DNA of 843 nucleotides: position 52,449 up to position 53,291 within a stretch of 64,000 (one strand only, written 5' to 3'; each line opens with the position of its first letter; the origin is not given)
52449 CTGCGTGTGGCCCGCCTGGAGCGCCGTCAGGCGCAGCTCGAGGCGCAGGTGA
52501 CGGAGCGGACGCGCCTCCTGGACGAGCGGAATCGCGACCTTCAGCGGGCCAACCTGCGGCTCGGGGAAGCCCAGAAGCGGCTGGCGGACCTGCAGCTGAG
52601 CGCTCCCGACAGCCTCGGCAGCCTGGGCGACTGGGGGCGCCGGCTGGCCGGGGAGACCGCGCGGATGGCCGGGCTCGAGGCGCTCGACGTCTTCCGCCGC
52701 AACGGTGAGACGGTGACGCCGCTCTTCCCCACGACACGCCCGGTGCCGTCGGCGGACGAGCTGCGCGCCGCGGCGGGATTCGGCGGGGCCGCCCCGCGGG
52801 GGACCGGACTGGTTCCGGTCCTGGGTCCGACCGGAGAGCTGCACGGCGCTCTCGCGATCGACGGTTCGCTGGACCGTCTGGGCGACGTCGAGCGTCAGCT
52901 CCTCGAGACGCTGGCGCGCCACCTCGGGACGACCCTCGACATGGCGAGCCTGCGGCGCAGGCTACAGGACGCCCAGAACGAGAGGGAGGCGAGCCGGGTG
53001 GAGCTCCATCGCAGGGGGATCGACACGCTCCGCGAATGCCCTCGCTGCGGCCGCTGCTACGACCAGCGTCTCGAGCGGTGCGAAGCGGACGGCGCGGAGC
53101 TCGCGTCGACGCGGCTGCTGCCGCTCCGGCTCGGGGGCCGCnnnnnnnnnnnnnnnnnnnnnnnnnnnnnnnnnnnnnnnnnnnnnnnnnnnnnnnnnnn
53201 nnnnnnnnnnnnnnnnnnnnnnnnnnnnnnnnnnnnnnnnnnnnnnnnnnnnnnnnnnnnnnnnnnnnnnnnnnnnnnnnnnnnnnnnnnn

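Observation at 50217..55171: Sensor with a periplasmic two-component-regulator propeller + Y_Y_Y module wired to a C-terminal Ser/Thr kinase via GAF and a Cys4 motif, coupled to a glycosyltransferase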

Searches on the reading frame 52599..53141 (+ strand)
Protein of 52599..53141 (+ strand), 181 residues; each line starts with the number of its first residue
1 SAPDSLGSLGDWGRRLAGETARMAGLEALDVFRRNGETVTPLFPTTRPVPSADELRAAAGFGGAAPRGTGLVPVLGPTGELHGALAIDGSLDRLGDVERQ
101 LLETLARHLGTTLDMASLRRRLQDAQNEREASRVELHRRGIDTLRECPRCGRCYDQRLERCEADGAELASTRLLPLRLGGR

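Call 40: find_related_loci(query=A3, collection=genome_contigs, flank=6000)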
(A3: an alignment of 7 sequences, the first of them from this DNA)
Query A3 (181 aa) in genome_contigs; peptide patterns used: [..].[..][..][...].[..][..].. (x = any residue, [..] = any of these).
59 stretches matched a pattern; 14 encode a relative of the query (tblastn E <= 1e-3); 14 distinct loci.
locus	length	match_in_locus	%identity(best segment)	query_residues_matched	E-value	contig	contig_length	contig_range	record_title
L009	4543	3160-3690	48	4-181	9e-44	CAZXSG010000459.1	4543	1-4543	MAG TPA_asm: uncultured Holophagales bacterium isolate SRP302447_co1_771 genome assembly, contig: NODE_55351_length_4543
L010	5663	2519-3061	43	5-181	4e-42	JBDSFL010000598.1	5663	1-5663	MAG: Thermoanaerobaculia bacterium isolate cluster1_bin.227 k127_1313606, whole genome shotgun sequence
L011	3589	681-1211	46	4-181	4e-42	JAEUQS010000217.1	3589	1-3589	MAG: Acidobacteria bacterium isolate new MAG-257 k141_2020756, whole genome shotgun sequence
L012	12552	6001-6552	40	1-181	2e-35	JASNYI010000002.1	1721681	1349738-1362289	MAG: Thermoanaerobaculia bacterium isolate ACID-3 HKU-EGSB-ACID-3_2, whole genome shotgun sequence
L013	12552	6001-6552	40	1-181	1e-34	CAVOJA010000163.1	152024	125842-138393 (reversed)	MAG: uncultured Holophagales bacterium isolate MFD10097.bin.2.1 genome assembly, contig: contig_934, whole genome shotgu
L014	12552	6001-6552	42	1-181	2e-34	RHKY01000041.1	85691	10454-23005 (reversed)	MAG: Acidobacteria bacterium isolate ACB1 N2_1.scaffold_268, whole genome shotgun sequence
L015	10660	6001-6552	39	1-181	4e-34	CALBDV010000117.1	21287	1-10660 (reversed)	MAG TPA_asm: uncultured Holophagales bacterium isolate SRR5576002_bin.111_CONCOCT_v1.1_MAG genome assembly, contig: ERZ7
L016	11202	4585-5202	39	1-181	2e-34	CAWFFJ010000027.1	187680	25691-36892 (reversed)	MAG: uncultured Acidobacteriota bacterium isolate MFD02416.bin.3.238 genome assembly, contig: contig_33123, whole genome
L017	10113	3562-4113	38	1-181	3e-33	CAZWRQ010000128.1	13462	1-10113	MAG TPA_asm: uncultured Holophagales bacterium isolate binchicken_co269_231 genome assembly, contig: NODE_4437_length_13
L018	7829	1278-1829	38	1-181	5e-33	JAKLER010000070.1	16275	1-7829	MAG: Acidobacteria bacterium isolate RA.bin138 RA.bin138_70, whole genome shotgun sequence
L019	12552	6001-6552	38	1-181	9e-33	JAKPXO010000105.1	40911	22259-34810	MAG: Acidobacteriota bacterium isolate USPA_metabat.87 k141_1126937, whole genome shotgun sequence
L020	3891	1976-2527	38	1-181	1e-32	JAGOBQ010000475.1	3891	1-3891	MAG: Thermoanaerobaculia bacterium isolate Go_UH_bin_178 Go_UH_51177_length_3891_cov_3.225824, whole genome shotgun sequ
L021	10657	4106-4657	36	1-181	2e-31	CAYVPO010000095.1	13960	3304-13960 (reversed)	MAG TPA_asm: uncultured Holophagales bacterium isolate binchicken_co235_245 genome assembly, contig: NODE_10702_length_1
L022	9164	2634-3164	37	8-181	7e-31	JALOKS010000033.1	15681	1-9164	MAG: Thermoanaerobaculales bacterium isolate Prado005 scaffold_3179, whole genome shotgun sequence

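Call 47: search_protein_representatives(alignment_id=A3)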
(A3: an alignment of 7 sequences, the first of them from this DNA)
Query: 7 sequences, 184 profile positions. Proteins with E-value up to 0.001 (for the whole library): 541; up to 1e-10: 234; up to 1e-30: 103. The best 150 are listed.
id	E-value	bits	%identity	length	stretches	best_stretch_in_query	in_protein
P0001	5.4e-76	270.5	-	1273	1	1-184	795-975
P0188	5.6e-53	195.5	-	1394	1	2-184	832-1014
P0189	2.1e-52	193.7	-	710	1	3-184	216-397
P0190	7.4e-52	191.9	-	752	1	5-184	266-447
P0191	2.2e-51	190.3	-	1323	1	2-184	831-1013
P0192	5.0e-51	189.1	-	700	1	3-184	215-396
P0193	5.4e-51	189.0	-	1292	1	3-184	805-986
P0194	9.8e-51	188.2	-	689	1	2-184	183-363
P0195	3.4e-50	186.4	-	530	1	2-184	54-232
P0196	1.8e-49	184.1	-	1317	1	2-184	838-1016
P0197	8.7e-49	181.8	-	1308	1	2-184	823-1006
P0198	2.8e-48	180.2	-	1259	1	4-184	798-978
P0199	8.1e-48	178.7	-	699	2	2-184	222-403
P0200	9.9e-48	178.4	-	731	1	2-184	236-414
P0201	5.1e-47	176.1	-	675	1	2-184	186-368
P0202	1.7e-46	174.4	-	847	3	2-184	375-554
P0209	4.5e-45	169.8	-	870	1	4-184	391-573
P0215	6.1e-43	162.8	-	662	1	3-184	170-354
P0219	7.4e-42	159.3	-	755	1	2-183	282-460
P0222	3.5e-41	157.0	-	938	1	3-184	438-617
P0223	4.4e-41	156.8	-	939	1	2-184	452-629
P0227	1.2e-40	155.3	-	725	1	5-184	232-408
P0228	2.0e-40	154.6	-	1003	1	6-184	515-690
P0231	6.0e-40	153.0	-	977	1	8-184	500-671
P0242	4.0e-38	147.1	-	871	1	3-184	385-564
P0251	5.3e-37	143.4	-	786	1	2-184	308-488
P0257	3.7e-36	140.7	-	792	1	2-184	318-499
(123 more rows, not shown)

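Call 50: search_protein_families(library=pfam, proteins=[P0189, P0190, P0199, P0202, P0209, P0222, P0228, P0231, P0242, P0191], max_evalue=0.01)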
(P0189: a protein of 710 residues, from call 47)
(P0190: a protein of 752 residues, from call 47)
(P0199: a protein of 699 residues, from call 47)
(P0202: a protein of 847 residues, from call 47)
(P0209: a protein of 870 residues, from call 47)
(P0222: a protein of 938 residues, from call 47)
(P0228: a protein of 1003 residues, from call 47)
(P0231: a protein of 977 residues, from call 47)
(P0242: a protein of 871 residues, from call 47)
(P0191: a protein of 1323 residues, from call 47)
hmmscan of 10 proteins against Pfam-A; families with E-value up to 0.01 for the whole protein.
P0189 (710 aa): 7 families
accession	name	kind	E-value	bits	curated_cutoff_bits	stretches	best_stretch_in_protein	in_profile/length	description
PF00069.31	Pkinase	-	1.5e-41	143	31.7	1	400-608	3-203/263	Protein kinase domain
PF07714.23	PK_Tyr_Ser-Thr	-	1.2e-27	97.3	23.1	1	402-649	5-249/258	Protein tyrosine and serine/threonine kinase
PF17667.7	Pkinase_fungal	-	4.4e-08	32.7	24.1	1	515-589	305-380/387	Fungal protein kinase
PF06293.20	Kdo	-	3.4e-06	27.1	21.3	1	446-545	61-167/207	Lipopolysaccharide kinase (Kdo/WaaP) family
PF01636.29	APH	-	0.00027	21.2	23.2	0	511-548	162-198/239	Phosphotransferase enzyme family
PF03109.22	ABC1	-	0.00053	19.6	22.9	1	472-551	143-218/244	ABC1 atypical kinase-like domain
PF01590.32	GAF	-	0.0045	18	22.4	0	288-329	93-133/133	GAF domain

P0190 (752 aa): 6 families
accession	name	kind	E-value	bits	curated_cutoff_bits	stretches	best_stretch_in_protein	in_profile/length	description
PF00069.31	Pkinase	-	4.9e-42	144.6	31.7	1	448-700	1-253/263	Protein kinase domain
PF00072.30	Response_reg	-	8.2e-31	106.9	30.2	1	111-222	1-110/111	Response regulator receiver domain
PF07714.23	PK_Tyr_Ser-Thr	-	2.3e-27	96.4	23.1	1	450-700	3-250/258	Protein tyrosine and serine/threonine kinase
PF03109.22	ABC1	-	5.3e-05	22.9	22.9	1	521-602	142-219/244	ABC1 atypical kinase-like domain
PF01636.29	APH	-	0.0015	18.7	23.2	0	563-595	165-195/239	Phosphotransferase enzyme family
PF06293.20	Kdo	-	0.0021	18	21.3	1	518-597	89-169/207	Lipopolysaccharide kinase (Kdo/WaaP) family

P0199 (699 aa): 8 families
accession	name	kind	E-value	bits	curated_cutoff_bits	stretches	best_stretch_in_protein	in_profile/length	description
PF00069.31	Pkinase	-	9.7e-40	137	31.7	1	404-618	1-207/263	Protein kinase domain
PF07714.23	PK_Tyr_Ser-Thr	-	2.6e-18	66.7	23.1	1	406-605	3-202/258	Protein tyrosine and serine/threonine kinase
PF13185.12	GAF_2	-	2.8e-17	63.7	28.6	1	54-186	5-136/136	GAF domain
PF01590.32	GAF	-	2e-14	54.7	22.4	1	53-184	2-132/133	GAF domain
PF06293.20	Kdo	-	2.3e-07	30.9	21.3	1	450-558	59-174/207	Lipopolysaccharide kinase (Kdo/WaaP) family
PF13492.12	GAF_3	-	7.9e-06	26.7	27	0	62-185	11-127/129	GAF domain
PF03109.22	ABC1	-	7.5e-05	22.4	22.9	0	479-554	144-215/244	ABC1 atypical kinase-like domain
PF01636.29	APH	-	0.00024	21.4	23.2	1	418-522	13-110/239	Phosphotransferase enzyme family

P0202 (847 aa): 9 families
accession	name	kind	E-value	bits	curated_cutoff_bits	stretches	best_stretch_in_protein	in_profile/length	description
PF00069.31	Pkinase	-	5.4e-42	144.4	31.7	1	555-805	1-251/263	Protein kinase domain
PF13185.12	GAF_2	-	6.1e-37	127.3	28.6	2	210-346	2-136/136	GAF domain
PF01590.32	GAF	-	1.5e-32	113.3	22.4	2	47-180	1-133/133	GAF domain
PF07714.23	PK_Tyr_Ser-Thr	-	7.4e-26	91.4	23.1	1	557-806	3-249/258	Protein tyrosine and serine/threonine kinase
PF13492.12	GAF_3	-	2.2e-13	51.2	27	1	51-181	5-128/129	GAF domain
PF06293.20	Kdo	-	3.3e-07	30.4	21.3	1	597-709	55-174/207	Lipopolysaccharide kinase (Kdo/WaaP) family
PF01636.29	APH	-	2.1e-05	24.8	23.2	1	558-673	2-110/239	Phosphotransferase enzyme family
PF03109.22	ABC1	-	0.00058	19.5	22.9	0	627-708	141-218/244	ABC1 atypical kinase-like domain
PF17547.7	DUF5462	-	0.0062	16.4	25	0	280-312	117-149/157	Family of unknown function (DUF5462)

P0209 (870 aa): 7 families
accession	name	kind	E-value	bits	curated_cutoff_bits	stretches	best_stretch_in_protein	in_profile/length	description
PF00069.31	Pkinase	-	3.3e-37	128.7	31.7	1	574-825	1-252/263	Protein kinase domain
PF07714.23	PK_Tyr_Ser-Thr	-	1.5e-21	77.4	23.1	1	576-825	3-249/258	Protein tyrosine and serine/threonine kinase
PF00672.30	HAMP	-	6.8e-17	62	25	1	300-352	1-53/53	HAMP domain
PF02743.24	dCache_1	-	7.8e-16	58.8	45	1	42-266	8-240/240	Cache domain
PF17201.10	Cache_3-Cache_2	-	4.3e-05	23.4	27.7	1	176-275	188-292/299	Cache 3/Cache 2 fusion domain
PF17667.7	Pkinase_fungal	-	0.00027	20.2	24.1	1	673-764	286-379/387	Fungal protein kinase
PF06293.20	Kdo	-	0.00048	20.1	21.3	1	614-723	53-169/207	Lipopolysaccharide kinase (Kdo/WaaP) family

P0222 (938 aa): 6 families
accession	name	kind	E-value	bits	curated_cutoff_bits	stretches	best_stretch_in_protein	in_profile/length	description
PF00069.31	Pkinase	-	3.3e-38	132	31.7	1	618-829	1-204/263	Protein kinase domain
PF07714.23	PK_Tyr_Ser-Thr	-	8.9e-23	81.3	23.1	1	620-869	3-249/258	Protein tyrosine and serine/threonine kinase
PF07695.17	7TMR-DISM_7TM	-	5.9e-15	56.2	29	1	210-395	11-203/205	7TM diverse intracellular signalling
PF17667.7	Pkinase_fungal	-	2.5e-05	23.6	24.1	1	726-804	295-375/387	Fungal protein kinase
PF06293.20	Kdo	-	0.0014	18.6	21.3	1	661-766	56-168/207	Lipopolysaccharide kinase (Kdo/WaaP) family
PF01590.32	GAF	-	0.0082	17.1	22.4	0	508-549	93-133/133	GAF domain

P0228 (1003 aa): 7 families
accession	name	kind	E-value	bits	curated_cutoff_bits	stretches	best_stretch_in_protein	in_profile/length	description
PF00069.31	Pkinase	-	2.3e-39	135.8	31.7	1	691-896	1-198/263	Protein kinase domain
PF07695.17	7TMR-DISM_7TM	-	5e-26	92.3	29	1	235-442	7-205/205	7TM diverse intracellular signalling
PF07714.23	PK_Tyr_Ser-Thr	-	1.2e-25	90.8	23.1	1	693-942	3-249/258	Protein tyrosine and serine/threonine kinase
PF07696.17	7TMR-DISMED2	-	7.2e-06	26.4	22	1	87-202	4-125/136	7TMR-DISM extracellular 2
PF01636.29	APH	-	0.00058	20.1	23.2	0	705-809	13-110/239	Phosphotransferase enzyme family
PF06293.20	Kdo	-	0.0016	18.3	21.3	1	732-838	54-167/207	Lipopolysaccharide kinase (Kdo/WaaP) family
PF17667.7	Pkinase_fungal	-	0.0088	15.2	24.1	0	808-877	305-375/387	Fungal protein kinase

P0231 (977 aa): 18 families
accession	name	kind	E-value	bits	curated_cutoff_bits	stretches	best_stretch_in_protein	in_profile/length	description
PF16927.11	HisKA_7TM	-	2.8e-57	194.6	28.6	1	14-238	2-224/224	N-terminal 7TM region of histidine kinase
PF00069.31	Pkinase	-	3.5e-43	148.3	31.7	1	672-924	1-253/263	Protein kinase domain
PF00989.32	PAS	-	2.6e-27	95.5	22.6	2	359-470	2-113/113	PAS fold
PF08448.16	PAS_4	-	8.6e-27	94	23.1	2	245-347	1-109/110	PAS fold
PF13426.13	PAS_9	-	4.1e-23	82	27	2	369-472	2-103/103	PAS domain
PF07714.23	PK_Tyr_Ser-Thr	-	5.4e-23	82.1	23.1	1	674-923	3-249/258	Protein tyrosine and serine/threonine kinase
PF13188.13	PAS_8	-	2.1e-12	46.9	21.8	2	359-402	2-46/65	PAS domain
PF24820.1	Diguanyl_cycl_sensor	-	1.6e-07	31.7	28.1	1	364-435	2-73/109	Diguanylate cyclase-like sensor domain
PF06293.20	Kdo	-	4.6e-07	29.9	21.3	1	732-819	79-167/207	Lipopolysaccharide kinase (Kdo/WaaP) family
PF03109.22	ABC1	-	1.2e-05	25.1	22.9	1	745-829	142-222/244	ABC1 atypical kinase-like domain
PF12860.13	PAS_7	-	5.1e-05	23.8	27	0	245-311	1-68/115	PAS fold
PF17667.7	Pkinase_fungal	-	0.00017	20.9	24.1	1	773-859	285-376/387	Fungal protein kinase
PF08447.18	PAS_3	-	0.00057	20.5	25.6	1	380-465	1-87/89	PAS fold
PF01636.29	APH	-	0.00088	19.5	23.2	1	758-822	136-198/239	Phosphotransferase enzyme family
PF14598.12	PAS_11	-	0.0022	18.4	25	1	372-448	6-81/109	PAS domain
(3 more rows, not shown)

P0242 (871 aa): 18 families
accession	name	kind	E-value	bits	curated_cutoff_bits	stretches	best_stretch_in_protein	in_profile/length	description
PF00069.31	Pkinase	-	1.5e-42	146.3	31.7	1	565-818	1-255/263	Protein kinase domain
PF07714.23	PK_Tyr_Ser-Thr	-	1.2e-27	97.3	23.1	1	567-817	3-251/258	Protein tyrosine and serine/threonine kinase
PF13424.12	TPR_12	-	7e-20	71.4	30.1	4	64-136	2-74/77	Tetratricopeptide repeat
PF00515.34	TPR_1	-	3.3e-11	42.9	27.8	0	147-174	1-28/34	Tetratricopeptide repeat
PF13374.12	TPR_10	-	9e-09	35.5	27.5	1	64-94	1-31/42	Tetratricopeptide repeat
PF13176.12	TPR_7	-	4.2e-08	33.1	27.9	0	149-176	1-28/36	Tetratricopeptide repeat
PF07719.23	TPR_2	-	3.3e-07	30.4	27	0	147-175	1-29/34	Tetratricopeptide repeat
PF13432.12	TPR_16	-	8.4e-07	29.8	32.7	1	122-175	12-59/65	Tetratricopeptide repeat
PF13181.12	TPR_8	-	4e-06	27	25.7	0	147-175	1-29/34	Tetratricopeptide repeat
PF17874.7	TPR_MalT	-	5.4e-06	26.3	45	1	66-300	41-273/336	MalT-like TPR region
PF14938.12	SNAP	-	2.1e-05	24.6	25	1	59-172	68-180/282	Soluble NSF attachment protein, SNAP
PF06293.20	Kdo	-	0.00015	21.7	21.3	1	605-713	54-169/207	Lipopolysaccharide kinase (Kdo/WaaP) family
PF13174.12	TPR_6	-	0.00054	20.9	26.3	0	67-90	2-25/33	Tetratricopeptide repeat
PF17667.7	Pkinase_fungal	-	0.00056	19.2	24.1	1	667-754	290-379/387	Fungal protein kinase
PF13428.12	TPR_14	-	0.0029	18.6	23.5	0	149-177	3-31/44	Tetratricopeptide repeat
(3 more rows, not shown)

P0191 (1323 aa): 8 families
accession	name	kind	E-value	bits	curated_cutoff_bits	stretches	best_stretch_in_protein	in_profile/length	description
PF00069.31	Pkinase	-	4.7e-43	147.9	31.7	1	1014-1233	1-212/263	Protein kinase domain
PF07714.23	PK_Tyr_Ser-Thr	-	2.8e-27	96.1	23.1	1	1016-1266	3-250/258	Protein tyrosine and serine/threonine kinase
PF07494.17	Reg_prop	-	3.2e-10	39.4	20.4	0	306-326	1-21/24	Two component regulator propeller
PF06293.20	Kdo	-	4.6e-08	33.2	21.3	1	1035-1163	43-169/207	Lipopolysaccharide kinase (Kdo/WaaP) family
PF07495.19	Y_Y_Y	-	4.6e-07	30.1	26.6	1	702-752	12-62/65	Y_Y_Y domain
PF17667.7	Pkinase_fungal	-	3.9e-05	23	24.1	1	1131-1201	305-376/387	Fungal protein kinase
PF03109.22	ABC1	-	0.0006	19.5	22.9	1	1087-1170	142-221/244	ABC1 atypical kinase-like domain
PF13185.12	GAF_2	-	0.0022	18.7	28.6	0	899-946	91-136/136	GAF domain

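Call 53: list_cluster_members(proteins=[P0189, P0190, P0199, P0202, P0209, P0222, P0228, P0231, P0242, P0191])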
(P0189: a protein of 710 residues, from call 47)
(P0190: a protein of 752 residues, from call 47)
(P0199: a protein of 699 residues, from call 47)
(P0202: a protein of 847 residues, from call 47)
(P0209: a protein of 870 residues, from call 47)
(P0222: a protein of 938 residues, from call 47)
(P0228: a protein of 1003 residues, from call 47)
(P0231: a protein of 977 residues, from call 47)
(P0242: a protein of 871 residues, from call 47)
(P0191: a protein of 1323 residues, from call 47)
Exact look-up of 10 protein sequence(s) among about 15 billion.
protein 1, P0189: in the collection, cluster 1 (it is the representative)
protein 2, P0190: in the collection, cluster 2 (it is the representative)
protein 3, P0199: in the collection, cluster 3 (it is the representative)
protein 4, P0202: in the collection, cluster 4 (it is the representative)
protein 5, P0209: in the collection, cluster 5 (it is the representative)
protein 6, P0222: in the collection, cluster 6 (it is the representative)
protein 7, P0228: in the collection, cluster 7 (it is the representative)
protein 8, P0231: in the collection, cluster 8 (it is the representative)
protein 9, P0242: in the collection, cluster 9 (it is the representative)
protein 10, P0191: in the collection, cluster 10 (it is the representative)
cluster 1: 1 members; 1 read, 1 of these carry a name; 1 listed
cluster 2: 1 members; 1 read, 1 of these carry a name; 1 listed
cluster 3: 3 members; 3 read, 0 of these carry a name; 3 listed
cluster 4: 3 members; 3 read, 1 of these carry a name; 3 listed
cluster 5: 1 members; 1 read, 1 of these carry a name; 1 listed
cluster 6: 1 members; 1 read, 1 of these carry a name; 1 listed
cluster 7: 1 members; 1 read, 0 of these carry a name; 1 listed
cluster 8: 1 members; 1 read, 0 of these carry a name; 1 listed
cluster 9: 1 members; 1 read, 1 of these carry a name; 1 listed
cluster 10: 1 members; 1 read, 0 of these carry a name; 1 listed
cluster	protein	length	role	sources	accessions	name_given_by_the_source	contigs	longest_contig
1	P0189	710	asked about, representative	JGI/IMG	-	eukaryotic-like serine/threonine-protein kinase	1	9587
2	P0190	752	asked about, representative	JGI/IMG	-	CheY-like chemotaxis protein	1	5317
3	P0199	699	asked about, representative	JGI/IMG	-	-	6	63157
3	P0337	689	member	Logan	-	-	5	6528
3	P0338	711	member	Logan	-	-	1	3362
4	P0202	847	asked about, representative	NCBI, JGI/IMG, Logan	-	-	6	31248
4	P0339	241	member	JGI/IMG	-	serine/threonine protein kinase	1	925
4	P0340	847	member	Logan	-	-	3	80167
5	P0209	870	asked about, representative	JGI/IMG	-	HAMP domain-containing protein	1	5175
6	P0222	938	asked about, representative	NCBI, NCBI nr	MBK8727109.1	MAG: protein kinase [Holophagaceae bacterium] | protein kinase [Holophagaceae bacterium]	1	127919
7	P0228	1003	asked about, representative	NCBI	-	-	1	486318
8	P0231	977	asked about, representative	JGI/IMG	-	-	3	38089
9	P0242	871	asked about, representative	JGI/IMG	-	eukaryotic-like serine/threonine-protein kinase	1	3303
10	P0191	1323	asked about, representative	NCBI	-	-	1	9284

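Call 54: predict_structure(alignment_id=A3)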
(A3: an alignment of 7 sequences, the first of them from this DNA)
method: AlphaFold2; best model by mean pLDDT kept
length: 181 residues; sequences in the alignment: 7
mean_pLDDT: 82.5   pTM: 0.67
mean pLDDT of the five models: 82.5, 81.3, 80.9, 79.8, 79.6
residues with pLDDT >= 90: 74; 70-90: 77; 50-70: 21; < 50: 9
segments of 3 or more residues with pLDDT < 50: 1-3, 176-181
pLDDT, mean of each block of 10 residues (from residue 1): 62 92 92 93 92 89 64 92 91 89 94 89 86 78 76 79 80 48 33
secondary structure, 60 per line:
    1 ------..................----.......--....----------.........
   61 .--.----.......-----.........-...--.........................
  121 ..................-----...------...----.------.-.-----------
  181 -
elements in order: H7-24 E29-35 E38-41 H52-61 E69-75 E81-89 H96-138 E144-146 E153-155
